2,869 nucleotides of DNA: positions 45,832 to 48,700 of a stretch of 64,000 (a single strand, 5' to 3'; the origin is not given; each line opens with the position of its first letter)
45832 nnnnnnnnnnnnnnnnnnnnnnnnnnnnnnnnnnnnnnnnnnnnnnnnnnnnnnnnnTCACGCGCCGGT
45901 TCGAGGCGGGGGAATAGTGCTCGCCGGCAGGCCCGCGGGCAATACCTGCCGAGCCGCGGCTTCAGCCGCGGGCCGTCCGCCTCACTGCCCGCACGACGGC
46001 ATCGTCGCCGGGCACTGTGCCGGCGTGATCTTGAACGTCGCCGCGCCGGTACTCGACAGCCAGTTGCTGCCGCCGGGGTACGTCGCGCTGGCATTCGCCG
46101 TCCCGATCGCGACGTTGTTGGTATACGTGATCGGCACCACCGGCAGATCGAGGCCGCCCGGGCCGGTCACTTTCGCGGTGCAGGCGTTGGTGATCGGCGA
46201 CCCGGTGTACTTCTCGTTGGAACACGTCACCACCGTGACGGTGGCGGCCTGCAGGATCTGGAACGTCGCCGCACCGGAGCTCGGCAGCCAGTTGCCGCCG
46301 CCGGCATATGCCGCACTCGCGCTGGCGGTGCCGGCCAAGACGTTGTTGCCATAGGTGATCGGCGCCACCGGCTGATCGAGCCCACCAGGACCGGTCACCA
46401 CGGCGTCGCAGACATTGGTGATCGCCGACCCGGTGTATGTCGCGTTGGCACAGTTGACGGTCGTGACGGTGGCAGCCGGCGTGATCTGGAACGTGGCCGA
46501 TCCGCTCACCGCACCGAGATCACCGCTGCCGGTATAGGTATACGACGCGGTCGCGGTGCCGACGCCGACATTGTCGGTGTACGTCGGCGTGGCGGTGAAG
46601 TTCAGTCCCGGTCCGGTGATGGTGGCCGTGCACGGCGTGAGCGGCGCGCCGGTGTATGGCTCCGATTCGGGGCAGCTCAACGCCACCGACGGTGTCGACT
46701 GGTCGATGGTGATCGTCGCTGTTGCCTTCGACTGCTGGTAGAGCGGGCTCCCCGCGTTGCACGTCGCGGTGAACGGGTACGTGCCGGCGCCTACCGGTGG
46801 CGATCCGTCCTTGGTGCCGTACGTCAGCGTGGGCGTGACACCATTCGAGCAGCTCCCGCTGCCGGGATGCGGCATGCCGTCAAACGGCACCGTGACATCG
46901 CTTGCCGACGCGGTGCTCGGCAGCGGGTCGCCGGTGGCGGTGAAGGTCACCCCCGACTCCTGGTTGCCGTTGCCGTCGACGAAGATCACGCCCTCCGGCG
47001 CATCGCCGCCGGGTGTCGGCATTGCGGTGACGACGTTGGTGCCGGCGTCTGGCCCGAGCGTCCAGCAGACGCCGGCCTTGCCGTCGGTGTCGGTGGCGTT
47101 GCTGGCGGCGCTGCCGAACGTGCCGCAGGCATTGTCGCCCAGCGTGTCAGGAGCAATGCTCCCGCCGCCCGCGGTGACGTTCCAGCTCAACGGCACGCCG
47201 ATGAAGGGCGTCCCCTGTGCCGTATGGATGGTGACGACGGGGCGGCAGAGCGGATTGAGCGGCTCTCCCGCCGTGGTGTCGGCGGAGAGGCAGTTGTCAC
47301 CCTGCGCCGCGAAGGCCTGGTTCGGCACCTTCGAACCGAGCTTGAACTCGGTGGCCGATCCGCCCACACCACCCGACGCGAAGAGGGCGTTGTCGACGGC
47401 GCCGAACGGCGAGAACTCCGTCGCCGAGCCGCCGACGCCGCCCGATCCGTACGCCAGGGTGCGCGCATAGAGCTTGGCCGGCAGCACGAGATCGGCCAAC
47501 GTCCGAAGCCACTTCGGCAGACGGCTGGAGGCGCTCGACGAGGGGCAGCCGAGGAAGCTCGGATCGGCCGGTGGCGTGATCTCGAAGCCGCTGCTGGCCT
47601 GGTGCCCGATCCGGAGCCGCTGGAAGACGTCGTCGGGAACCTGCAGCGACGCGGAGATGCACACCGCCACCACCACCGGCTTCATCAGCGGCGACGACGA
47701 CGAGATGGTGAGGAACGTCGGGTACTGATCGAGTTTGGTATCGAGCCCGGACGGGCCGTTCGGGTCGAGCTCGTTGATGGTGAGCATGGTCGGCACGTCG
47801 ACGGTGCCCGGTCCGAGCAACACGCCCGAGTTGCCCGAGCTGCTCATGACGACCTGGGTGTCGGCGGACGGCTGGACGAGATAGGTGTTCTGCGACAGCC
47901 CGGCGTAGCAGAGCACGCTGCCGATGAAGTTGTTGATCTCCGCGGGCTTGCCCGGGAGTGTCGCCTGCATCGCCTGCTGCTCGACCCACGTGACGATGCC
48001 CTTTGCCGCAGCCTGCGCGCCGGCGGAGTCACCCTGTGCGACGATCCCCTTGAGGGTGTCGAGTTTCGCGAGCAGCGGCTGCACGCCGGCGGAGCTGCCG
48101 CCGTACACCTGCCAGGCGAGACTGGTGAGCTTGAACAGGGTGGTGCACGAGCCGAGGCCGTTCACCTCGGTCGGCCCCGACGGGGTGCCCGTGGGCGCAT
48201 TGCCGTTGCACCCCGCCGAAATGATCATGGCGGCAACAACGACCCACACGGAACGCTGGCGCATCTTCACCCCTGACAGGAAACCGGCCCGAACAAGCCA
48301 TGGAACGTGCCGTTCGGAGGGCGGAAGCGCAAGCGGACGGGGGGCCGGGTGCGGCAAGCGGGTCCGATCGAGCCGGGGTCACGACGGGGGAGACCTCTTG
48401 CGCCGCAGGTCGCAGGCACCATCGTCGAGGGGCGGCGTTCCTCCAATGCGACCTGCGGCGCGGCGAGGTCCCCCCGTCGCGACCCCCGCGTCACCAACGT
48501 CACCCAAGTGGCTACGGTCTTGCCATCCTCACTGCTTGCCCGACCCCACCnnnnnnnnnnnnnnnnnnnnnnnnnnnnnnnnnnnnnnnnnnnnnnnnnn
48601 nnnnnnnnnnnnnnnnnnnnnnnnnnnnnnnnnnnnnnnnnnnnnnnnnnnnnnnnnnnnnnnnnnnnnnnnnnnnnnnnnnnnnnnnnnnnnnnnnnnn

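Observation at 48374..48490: Fifth copy of the palindromic element shows compensatory changes in both stems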

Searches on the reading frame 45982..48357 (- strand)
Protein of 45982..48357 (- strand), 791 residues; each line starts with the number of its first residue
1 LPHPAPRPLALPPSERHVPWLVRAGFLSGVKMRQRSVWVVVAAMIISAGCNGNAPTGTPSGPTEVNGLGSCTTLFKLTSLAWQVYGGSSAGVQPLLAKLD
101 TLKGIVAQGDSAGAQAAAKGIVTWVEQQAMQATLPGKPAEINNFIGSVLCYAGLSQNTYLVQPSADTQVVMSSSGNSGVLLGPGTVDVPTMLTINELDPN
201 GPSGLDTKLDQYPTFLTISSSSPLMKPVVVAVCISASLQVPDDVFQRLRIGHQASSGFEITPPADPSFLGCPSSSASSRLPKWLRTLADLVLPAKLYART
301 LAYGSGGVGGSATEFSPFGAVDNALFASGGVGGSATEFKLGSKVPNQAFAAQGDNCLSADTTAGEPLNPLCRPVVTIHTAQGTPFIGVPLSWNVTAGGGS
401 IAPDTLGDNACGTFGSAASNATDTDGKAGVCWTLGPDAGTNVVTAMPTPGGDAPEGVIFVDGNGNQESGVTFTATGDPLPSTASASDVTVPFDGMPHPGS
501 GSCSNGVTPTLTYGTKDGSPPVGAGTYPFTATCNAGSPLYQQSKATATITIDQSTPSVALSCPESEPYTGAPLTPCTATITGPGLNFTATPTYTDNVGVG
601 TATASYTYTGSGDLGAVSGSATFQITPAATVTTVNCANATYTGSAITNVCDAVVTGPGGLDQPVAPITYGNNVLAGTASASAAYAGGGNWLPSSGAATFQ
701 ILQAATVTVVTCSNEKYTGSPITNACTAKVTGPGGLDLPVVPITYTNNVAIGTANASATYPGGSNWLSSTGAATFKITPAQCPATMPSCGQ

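Call 14: search_protein_families(library=pfam, proteins=[window:45982-48357:-])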
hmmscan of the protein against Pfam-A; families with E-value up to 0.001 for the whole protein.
window:45982-48357:- (791 aa): 0 families

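Call 36: find_homologous_proteins(query=window:45982-48264:-, max_evalue=1e-10)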
Query window:45982-48264:- (760 aa): 119 proteins with E <= 1e-10 among 8000 candidates.
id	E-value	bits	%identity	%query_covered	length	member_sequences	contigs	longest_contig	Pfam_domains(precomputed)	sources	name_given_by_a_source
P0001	0.0e+0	1666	100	100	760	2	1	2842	-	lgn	-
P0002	0.0e+0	1297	80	99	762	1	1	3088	-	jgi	-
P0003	0.0e+0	1047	78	80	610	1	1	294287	-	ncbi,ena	-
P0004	4.2e-213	728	51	99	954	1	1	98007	-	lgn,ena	-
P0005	1.3e-202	693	53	88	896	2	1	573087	-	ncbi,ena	-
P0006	3.3e-197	676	55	88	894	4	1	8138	-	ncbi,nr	ncbi:MAG: hypothetical protein KGL38_04880 [Gemmatimonadota bacterium]|nr:hypothetical protein [Gemm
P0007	1.9e-196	673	54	89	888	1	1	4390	-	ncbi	-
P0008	1.7e-190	653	51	92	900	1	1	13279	-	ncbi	-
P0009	1.6e-187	644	55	81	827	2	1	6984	-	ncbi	ncbi:MAG TPA: hypothetical protein VF737_08920, partial [Gemmatimonadaceae bacterium]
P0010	4.2e-182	626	49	96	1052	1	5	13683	-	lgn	-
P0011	4.0e-181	622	48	99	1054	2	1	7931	PF18676.7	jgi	jgi:hypothetical protein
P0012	1.8e-180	620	49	88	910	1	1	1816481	-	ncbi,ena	-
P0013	1.4e-178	614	44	100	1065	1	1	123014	-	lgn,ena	-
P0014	7.0e-176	605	46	95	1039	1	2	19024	-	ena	-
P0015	1.0e-172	595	48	99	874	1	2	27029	-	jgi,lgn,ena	-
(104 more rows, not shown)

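Call 37: find_encoding_contigs(protein=P0003, flank=10000, max_places=3)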
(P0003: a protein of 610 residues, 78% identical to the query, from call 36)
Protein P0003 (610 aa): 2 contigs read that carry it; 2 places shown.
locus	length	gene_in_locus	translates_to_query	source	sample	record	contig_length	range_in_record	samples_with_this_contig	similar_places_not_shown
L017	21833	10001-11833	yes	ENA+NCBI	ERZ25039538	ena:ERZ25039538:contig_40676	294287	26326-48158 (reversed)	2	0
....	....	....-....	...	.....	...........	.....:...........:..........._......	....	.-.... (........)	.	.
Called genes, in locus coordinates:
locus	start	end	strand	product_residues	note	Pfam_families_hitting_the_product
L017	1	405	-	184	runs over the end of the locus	PF05685:Uma2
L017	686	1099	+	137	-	PF08570:DUF1761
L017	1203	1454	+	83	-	-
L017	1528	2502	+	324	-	PF00753:Lactamase_B (weak), PF13483:Lactamase_B_3, PF12706:Lactamase_B_2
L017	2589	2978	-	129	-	-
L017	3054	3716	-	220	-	-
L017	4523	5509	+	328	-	-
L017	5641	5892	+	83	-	PF14026:SCO4226-like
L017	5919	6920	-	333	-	PF00069:Pkinase, PF07714:PK_Tyr_Ser-Thr, PF17667:Pkinase_fungal (weak)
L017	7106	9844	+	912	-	PF13240:Zn_Ribbon_1 (faint), PF00069:Pkinase, PF03109:ABC1 (faint), PF07714:PK_Tyr_Ser-Thr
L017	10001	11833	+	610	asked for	-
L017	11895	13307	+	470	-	PF00144:Beta-lactamase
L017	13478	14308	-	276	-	PF00427:PBS_linker_poly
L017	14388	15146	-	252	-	-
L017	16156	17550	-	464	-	PF13606:Ank_3 (faint), PF13857:Ank_5 (faint), PF12796:Ank_2, PF13637:Ank_4, PF00023:Ank (weak)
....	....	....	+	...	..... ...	-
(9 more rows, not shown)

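Call 38: find_encoding_contigs(protein=P0002, flank=10000, max_places=3)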
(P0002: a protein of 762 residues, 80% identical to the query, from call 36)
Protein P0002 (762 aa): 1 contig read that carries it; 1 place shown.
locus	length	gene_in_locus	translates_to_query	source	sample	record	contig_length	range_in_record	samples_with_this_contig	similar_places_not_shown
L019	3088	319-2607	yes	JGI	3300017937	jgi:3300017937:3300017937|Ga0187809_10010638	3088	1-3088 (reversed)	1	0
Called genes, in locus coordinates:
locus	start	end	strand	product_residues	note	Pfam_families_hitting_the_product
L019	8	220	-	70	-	-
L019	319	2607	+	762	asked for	-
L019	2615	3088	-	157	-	?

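Call 39: find_encoding_contigs(protein=P0001, flank=10000, max_places=3)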
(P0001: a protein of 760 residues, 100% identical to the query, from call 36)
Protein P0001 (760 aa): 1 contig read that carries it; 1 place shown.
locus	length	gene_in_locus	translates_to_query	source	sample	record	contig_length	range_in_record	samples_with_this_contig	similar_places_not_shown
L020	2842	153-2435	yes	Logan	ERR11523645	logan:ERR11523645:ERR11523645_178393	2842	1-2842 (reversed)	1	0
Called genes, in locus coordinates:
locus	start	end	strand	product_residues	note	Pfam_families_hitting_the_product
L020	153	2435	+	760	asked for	-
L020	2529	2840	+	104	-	?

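Call 44: find_encoding_contigs(protein=P0005, flank=10000, max_places=2)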
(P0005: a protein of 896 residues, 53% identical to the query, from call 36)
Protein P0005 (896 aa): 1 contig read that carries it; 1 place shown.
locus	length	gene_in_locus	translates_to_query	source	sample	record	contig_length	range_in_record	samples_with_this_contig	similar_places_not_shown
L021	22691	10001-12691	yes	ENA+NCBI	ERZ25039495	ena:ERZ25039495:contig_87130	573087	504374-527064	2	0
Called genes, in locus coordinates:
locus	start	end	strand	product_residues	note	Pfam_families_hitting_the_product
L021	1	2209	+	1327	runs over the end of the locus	PF07494:Reg_prop (faint), PF16819:DUF5074 (faint), PF07495:Y_Y_Y, PF08448:PAS_4, PF00512:HisKA, PF02518:HATPase_c, PF00072:Response_reg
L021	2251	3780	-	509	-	PF11737:DUF3300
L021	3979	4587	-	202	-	PF00034:Cytochrom_C, PF13442:Cytochrome_CBB3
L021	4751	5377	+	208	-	PF12724:Flavodoxin_5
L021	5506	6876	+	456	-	PF01212:Beta_elim_lyase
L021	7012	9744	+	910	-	PF13248:Zn_ribbon_3 (faint), PF00069:Pkinase, PF01636:APH (faint), PF07714:PK_Tyr_Ser-Thr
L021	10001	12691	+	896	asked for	-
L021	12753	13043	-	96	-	PF14026:SCO4226-like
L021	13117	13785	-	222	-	-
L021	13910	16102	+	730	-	PF03704:BTAD, PF07719:TPR_2 (faint), PF13424:TPR_12 (faint), PF13428:TPR_14 (faint), PF13431:TPR_17 (faint), PF13181:TPR_8 (faint), PF14559:TPR_19 (weak), PF13432:TPR_16 (weak), +3 more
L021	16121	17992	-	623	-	PF02129:Peptidase_S15, PF08530:PepX_C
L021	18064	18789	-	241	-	PF05359:DUF748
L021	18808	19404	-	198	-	-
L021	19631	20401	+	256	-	-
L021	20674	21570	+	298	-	PF03544:TonB_C (faint)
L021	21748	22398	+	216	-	PF04264:YceI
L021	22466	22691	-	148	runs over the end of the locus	-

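Call 45: find_encoding_contigs(protein=P0004, flank=10000, max_places=2)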
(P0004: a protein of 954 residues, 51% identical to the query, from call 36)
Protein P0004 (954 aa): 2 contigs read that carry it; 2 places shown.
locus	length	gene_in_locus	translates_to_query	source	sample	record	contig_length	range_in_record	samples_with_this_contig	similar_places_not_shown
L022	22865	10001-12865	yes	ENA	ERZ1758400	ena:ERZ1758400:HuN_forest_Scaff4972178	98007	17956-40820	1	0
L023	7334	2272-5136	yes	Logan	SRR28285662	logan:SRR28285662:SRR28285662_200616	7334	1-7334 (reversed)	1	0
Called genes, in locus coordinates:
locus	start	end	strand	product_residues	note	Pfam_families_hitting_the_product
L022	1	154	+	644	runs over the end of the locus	-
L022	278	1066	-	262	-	PF18197:TTHB210-like (faint)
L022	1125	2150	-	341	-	-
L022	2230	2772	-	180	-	PF12867:DinB_2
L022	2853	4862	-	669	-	PF01432:Peptidase_M3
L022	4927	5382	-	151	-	PF13577:SnoaL_4 (faint), PF14534:DUF4440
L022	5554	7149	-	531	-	PF00890:FAD_binding_2 (faint), PF01266:DAO (faint), PF07992:Pyr_redox_2 (faint), PF13450:NAD_binding_8 (weak), PF00732:GMC_oxred_N, PF05199:GMC_oxred_C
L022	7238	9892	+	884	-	PF00069:Pkinase, PF07714:PK_Tyr_Ser-Thr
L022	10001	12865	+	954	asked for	-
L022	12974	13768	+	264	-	-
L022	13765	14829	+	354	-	PF14684:Tricorn_C1 (weak), PF03572:Peptidase_S41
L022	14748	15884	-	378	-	PF01070:FMN_dh, PF03060:NMO, PF01645:Glu_synthase (weak)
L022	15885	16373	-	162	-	PF01161:PBP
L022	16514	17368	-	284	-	PF06267:DUF1028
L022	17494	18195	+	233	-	PF00072:Response_reg, PF00196:GerE, PF04545:Sigma70_r4 (faint), PF08281:Sigma70_r4_2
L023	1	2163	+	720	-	?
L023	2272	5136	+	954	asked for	-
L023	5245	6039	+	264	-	-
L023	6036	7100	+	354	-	PF14684:Tricorn_C1 (weak), PF03572:Peptidase_S41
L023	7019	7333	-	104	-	?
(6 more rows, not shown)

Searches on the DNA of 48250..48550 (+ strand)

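Call 31: search_rna_families(source=window, start=48250, end=48550, threshold=evalue, max_evalue=10)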
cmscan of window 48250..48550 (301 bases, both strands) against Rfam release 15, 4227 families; matches with E-value up to 10: 13.
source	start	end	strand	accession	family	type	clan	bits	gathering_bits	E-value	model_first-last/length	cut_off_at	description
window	48375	48486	+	RF04159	MIR1437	Gene; miRNA;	-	33.2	168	0.00039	1-192/192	no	MIR1437 microRNA precursor family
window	48382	48482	-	RF02010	mir-3180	Gene; miRNA;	-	29.9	99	0.0041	1-92/92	no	mir-3180 microRNA precursor family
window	48379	48479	+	RF02010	mir-3180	Gene; miRNA;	-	29.7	99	0.0045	1-92/92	no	mir-3180 microRNA precursor family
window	48374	48486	+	RF04119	MIR1858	Gene; miRNA;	-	26.4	137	0.015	1-197/197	no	MIR1858 microRNA precursor family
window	48375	48486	-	RF04119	MIR1858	Gene; miRNA;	-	25.9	137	0.019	38-166/197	no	MIR1858 microRNA precursor family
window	48381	48480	+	RF03558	mir-629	Gene; miRNA;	-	24.6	72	0.065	1-83/83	no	mir-629 microRNA precursor family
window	48379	48482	-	RF03558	mir-629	Gene; miRNA;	-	23.3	72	0.13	1-83/83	no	mir-629 microRNA precursor family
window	48360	48503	-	RF04203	MIR1144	Gene; miRNA;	-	20.9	90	0.12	1-197/197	no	MIR1144 microRNA precursor family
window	48385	48477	+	RF03285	mir-564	Gene; miRNA;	-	20.1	80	0.82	1-82/82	no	mir-564 microRNA precursor family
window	48385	48483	+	RF00737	mir-322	Gene; miRNA;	-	17.4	62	0.63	1-84/84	no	mir-322 microRNA precursor family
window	48351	48404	+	RF03196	mir-6790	Gene; miRNA;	-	13.8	78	6.5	1-63/63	no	mir-6790 microRNA precursor family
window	48393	48468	+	RF03555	mir-2_2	Gene; miRNA;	-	13.7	94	7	1-78/78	no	mir-2_2 microRNA precursor family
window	48459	48518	-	RF01686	Acido-1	Gene; sRNA;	-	11.4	50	9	1-64/64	no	Acido-1 RNA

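Call 62: search_dna_similar(query=window:48360-48505:+, collection=plasmids, mode=distant, max_evalue=0.01, max_rows=15)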
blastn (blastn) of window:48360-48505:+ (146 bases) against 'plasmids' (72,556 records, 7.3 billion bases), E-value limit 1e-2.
Records with a match: 1; places in all: 2; records where one place covers at least 80% of the query: 0.
Best place of each record, by identity: 90-95% 1.
By first word of the organism name: Halomarina 1.
By predicted mobility (MOB-suite, as given by PLSDB): non-mobilizable 1.
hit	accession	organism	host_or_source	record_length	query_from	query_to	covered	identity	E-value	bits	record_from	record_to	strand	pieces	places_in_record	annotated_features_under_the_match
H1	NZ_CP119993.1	Halomarina sp. PSR21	cell culture,saline soil from Tarim ...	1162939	48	78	21%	93.8%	9e-3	46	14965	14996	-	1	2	record has no annotation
